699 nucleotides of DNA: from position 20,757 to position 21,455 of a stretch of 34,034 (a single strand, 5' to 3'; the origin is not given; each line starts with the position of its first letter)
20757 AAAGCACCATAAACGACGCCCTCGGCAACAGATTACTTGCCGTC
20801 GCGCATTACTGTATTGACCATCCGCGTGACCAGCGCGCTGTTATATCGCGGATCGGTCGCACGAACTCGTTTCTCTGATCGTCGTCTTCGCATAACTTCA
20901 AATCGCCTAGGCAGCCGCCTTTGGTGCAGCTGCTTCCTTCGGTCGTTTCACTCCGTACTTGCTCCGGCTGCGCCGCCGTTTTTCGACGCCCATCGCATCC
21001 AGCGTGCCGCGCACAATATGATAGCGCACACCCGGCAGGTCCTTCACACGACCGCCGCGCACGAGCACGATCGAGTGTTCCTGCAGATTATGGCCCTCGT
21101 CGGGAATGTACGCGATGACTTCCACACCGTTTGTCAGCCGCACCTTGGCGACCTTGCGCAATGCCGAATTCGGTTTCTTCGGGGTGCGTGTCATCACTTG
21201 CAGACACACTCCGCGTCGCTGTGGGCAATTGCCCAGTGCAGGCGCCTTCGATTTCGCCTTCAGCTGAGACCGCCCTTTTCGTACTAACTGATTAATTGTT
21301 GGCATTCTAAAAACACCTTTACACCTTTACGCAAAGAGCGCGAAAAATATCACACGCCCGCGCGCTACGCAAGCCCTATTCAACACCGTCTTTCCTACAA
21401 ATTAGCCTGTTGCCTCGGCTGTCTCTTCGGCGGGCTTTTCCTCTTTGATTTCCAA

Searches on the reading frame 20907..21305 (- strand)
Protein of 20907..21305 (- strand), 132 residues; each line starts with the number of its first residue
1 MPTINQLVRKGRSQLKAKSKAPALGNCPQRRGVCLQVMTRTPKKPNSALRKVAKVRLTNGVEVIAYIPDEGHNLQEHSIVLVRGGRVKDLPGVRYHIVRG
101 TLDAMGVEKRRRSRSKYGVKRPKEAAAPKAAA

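Call 21: search_protein_families(library=pfam, proteins=[window:20907-21305:-], max_evalue=0.001)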
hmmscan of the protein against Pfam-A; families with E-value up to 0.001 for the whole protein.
window:20907-21305:- (132 aa): 1 family
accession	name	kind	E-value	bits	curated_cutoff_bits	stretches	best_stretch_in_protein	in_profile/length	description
PF00164.32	Ribosom_S12_S23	-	9.6e-40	135.2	22.3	1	18-123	2-109/110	Ribosomal protein S12/S23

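Call 83: find_encoding_contigs(protein=window:20907-21305:-, flank=1200, max_places=5)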
Protein window:20907-21305:- (132 aa): 7 contigs read that carry it; 5 places shown.
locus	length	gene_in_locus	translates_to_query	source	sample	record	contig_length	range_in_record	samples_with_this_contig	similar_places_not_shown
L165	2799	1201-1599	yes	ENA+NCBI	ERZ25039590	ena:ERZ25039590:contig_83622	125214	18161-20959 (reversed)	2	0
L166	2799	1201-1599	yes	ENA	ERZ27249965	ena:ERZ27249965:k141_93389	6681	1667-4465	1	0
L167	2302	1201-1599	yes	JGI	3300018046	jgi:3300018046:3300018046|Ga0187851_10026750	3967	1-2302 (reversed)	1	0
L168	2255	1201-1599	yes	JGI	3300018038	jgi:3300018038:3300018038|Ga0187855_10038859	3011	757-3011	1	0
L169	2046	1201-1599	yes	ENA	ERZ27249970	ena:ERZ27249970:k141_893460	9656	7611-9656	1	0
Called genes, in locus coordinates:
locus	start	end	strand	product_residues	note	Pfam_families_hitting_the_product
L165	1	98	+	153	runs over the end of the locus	PF04998:RNA_pol_Rpb1_5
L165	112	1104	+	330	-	PF01333:Apocytochr_F_C (faint), PF21668:RPOC_hybrid (faint), PF04998:RNA_pol_Rpb1_5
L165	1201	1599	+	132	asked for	PF00164:Ribosom_S12_S23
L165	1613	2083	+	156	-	PF00177:Ribosomal_S7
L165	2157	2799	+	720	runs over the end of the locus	PF00009:GTP_EFTU, PF22042:EF-G_D2, PF03144:GTP_EFTU_D2, PF14492:EFG_III, PF16658:RF3_C (weak), PF03764:EFG_IV, PF00679:EFG_C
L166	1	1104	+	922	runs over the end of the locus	?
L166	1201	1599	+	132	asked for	PF00164:Ribosom_S12_S23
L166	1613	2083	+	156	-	PF00177:Ribosomal_S7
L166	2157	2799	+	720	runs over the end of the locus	PF00009:GTP_EFTU, PF22042:EF-G_D2, PF03144:GTP_EFTU_D2, PF14492:EFG_III, PF16658:RF3_C (weak), PF03764:EFG_IV, PF00679:EFG_C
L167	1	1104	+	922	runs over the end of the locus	?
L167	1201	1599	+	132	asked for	PF00164:Ribosom_S12_S23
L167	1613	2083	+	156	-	PF00177:Ribosomal_S7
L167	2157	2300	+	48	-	?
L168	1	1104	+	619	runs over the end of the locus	?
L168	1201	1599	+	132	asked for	PF00164:Ribosom_S12_S23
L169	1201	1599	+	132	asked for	PF00164:Ribosom_S12_S23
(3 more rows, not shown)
